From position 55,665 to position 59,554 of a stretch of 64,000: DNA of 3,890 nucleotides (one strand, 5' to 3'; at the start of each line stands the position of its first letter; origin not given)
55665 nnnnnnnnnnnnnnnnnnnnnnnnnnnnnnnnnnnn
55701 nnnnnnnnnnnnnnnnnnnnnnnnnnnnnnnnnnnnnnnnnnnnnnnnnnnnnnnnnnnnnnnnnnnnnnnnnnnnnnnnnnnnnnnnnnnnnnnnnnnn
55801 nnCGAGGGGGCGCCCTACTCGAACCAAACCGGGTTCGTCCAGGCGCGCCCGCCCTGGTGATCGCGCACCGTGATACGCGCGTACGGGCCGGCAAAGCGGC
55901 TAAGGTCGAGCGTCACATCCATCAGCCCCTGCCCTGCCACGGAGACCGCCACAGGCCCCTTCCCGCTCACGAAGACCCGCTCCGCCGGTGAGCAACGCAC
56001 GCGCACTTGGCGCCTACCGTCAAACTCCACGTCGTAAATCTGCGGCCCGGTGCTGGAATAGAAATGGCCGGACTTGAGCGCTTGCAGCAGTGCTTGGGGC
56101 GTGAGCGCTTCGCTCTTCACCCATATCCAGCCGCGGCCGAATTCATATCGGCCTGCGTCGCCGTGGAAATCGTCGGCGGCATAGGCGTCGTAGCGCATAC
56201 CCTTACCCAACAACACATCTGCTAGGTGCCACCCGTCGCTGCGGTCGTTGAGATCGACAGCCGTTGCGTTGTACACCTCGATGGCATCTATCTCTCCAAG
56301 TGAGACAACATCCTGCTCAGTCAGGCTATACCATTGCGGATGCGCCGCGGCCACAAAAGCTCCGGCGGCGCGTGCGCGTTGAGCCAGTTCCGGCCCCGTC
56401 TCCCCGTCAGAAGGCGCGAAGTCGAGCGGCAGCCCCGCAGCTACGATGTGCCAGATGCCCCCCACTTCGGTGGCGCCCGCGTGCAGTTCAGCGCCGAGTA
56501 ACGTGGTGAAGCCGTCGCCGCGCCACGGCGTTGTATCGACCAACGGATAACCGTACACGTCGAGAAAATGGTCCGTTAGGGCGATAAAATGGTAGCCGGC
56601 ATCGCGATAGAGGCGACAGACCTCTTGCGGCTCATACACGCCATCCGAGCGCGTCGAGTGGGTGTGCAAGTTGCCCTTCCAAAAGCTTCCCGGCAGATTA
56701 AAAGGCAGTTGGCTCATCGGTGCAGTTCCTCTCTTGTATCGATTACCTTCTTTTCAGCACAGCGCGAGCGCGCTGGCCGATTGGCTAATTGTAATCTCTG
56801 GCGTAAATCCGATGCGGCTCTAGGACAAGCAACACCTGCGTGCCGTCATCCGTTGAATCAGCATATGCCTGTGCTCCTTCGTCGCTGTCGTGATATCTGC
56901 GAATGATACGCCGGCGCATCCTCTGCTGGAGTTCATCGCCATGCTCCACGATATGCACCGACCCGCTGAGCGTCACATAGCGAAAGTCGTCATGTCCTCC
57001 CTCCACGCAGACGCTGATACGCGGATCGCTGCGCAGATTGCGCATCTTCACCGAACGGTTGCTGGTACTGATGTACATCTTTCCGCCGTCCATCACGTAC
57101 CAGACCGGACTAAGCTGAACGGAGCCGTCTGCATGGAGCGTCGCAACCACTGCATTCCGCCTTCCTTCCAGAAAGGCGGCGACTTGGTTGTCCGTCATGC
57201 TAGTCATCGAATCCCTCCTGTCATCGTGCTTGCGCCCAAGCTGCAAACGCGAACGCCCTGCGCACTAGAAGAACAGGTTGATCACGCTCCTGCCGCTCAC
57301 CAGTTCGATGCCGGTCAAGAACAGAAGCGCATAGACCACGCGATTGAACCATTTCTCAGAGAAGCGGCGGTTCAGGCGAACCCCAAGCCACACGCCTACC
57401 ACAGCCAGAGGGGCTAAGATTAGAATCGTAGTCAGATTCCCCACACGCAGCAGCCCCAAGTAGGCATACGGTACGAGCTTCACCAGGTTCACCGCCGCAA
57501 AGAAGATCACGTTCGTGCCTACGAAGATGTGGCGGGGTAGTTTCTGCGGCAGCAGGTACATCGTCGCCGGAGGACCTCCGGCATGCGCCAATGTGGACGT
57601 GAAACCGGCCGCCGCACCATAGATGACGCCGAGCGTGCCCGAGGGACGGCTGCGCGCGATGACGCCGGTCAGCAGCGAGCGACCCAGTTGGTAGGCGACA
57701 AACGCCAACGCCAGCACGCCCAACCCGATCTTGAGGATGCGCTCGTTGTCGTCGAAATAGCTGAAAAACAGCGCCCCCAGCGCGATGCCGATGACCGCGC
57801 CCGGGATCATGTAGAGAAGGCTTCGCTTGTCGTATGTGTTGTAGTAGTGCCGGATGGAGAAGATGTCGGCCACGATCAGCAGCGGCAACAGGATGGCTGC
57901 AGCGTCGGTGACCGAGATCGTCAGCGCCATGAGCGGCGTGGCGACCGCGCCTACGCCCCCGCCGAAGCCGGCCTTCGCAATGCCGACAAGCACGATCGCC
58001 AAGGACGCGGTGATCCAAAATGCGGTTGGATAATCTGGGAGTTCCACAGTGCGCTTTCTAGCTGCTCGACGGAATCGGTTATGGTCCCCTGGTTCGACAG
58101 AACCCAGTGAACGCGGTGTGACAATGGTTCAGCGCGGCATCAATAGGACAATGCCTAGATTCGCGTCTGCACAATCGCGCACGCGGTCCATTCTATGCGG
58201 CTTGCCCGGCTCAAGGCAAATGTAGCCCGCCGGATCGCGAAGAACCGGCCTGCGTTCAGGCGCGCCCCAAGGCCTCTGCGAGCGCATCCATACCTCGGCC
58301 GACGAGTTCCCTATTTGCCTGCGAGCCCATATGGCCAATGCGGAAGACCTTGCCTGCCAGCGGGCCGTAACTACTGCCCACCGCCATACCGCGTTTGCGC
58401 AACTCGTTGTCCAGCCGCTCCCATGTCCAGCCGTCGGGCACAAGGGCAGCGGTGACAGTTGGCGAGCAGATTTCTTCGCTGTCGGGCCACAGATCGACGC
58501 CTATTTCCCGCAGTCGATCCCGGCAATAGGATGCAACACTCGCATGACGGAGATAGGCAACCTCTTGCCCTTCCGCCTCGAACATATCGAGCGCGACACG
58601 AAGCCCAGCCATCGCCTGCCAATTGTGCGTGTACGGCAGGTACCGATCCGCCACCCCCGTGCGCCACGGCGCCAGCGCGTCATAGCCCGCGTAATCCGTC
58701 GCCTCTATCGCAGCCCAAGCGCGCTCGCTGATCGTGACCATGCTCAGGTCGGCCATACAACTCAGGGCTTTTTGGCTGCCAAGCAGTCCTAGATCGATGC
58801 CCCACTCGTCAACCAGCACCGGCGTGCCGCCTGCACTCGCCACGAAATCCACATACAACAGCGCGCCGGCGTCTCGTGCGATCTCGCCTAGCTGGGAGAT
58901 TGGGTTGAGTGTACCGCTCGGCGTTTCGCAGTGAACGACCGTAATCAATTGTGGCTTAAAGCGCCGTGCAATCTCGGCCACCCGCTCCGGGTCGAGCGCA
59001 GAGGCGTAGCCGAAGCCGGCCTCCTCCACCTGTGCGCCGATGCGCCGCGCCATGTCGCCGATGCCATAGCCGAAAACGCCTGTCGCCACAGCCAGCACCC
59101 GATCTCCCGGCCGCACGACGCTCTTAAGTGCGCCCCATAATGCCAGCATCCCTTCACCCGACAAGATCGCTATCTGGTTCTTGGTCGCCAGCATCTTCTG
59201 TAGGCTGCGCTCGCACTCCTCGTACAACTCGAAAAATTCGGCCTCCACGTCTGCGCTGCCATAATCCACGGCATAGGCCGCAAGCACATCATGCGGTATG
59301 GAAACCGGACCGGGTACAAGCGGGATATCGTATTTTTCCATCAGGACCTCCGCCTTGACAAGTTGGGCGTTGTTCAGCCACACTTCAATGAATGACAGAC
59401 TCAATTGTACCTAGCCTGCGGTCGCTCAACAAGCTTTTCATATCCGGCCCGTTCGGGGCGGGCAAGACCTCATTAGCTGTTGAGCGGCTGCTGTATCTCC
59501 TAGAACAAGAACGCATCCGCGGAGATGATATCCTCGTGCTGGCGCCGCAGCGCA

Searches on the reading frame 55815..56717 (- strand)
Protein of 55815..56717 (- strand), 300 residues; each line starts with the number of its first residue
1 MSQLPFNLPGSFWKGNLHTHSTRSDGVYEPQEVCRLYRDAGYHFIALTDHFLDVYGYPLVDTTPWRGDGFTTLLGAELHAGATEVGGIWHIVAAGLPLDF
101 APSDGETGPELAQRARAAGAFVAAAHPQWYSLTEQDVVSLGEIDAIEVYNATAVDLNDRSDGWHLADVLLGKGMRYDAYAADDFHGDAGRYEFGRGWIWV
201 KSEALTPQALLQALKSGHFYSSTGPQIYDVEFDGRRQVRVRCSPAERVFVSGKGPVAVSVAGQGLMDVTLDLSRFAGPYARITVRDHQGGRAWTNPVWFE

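Call 24: search_protein_families(library=pfam, proteins=[window:55815-56717:-], max_evalue=0.001)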
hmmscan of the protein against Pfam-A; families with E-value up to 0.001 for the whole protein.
window:55815-56717:- (300 aa): 1 family
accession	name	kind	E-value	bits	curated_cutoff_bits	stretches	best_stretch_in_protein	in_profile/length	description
PF02811.25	PHP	-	0.00045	21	26.4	1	17-51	2-40/164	PHP domain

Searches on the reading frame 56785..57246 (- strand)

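Call 113: search_protein_families(library=pfam, proteins=[window:56785-57246:-], max_evalue=0.01)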
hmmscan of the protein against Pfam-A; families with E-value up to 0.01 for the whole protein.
window:56785-57246:- (153 aa): 3 families
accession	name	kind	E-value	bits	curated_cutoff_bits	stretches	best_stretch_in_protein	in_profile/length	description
PF01243.27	PNPOx_N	-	3.5e-20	73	28.1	1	20-149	3-118/120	Pyridoxamine 5'-phosphate oxidase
PF12900.13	Pyridox_ox_2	-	2.1e-08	34.7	27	1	20-150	3-139/140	Pyridoxamine 5'-phosphate oxidase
PF16242.11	Pyrid_ox_like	-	6.8e-05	22.8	28.8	1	21-103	5-88/149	Pyridoxamine 5'-phosphate oxidase like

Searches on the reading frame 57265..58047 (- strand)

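Call 113: search_protein_families(library=pfam, proteins=[window:57265-58047:-], max_evalue=0.01)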
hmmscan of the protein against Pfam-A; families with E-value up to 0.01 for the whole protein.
window:57265-58047:- (260 aa): 1 family
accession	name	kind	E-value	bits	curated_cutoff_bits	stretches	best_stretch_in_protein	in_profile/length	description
PF01925.25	TauE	-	1.8e-36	126.4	32.6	1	16-249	3-237/237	Sulfite exporter TauE/SafE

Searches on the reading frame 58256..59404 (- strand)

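Call 66: search_protein_families(library=pfam, proteins=[window:58256-59404:-], max_evalue=0.0001)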
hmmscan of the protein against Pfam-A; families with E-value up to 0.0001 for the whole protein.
window:58256-59404:- (382 aa): 1 family
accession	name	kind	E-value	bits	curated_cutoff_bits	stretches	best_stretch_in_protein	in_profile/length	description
PF00266.25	Aminotran_5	-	1.7e-20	73.8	21.5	1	49-344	33-337/371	Aminotransferase class-V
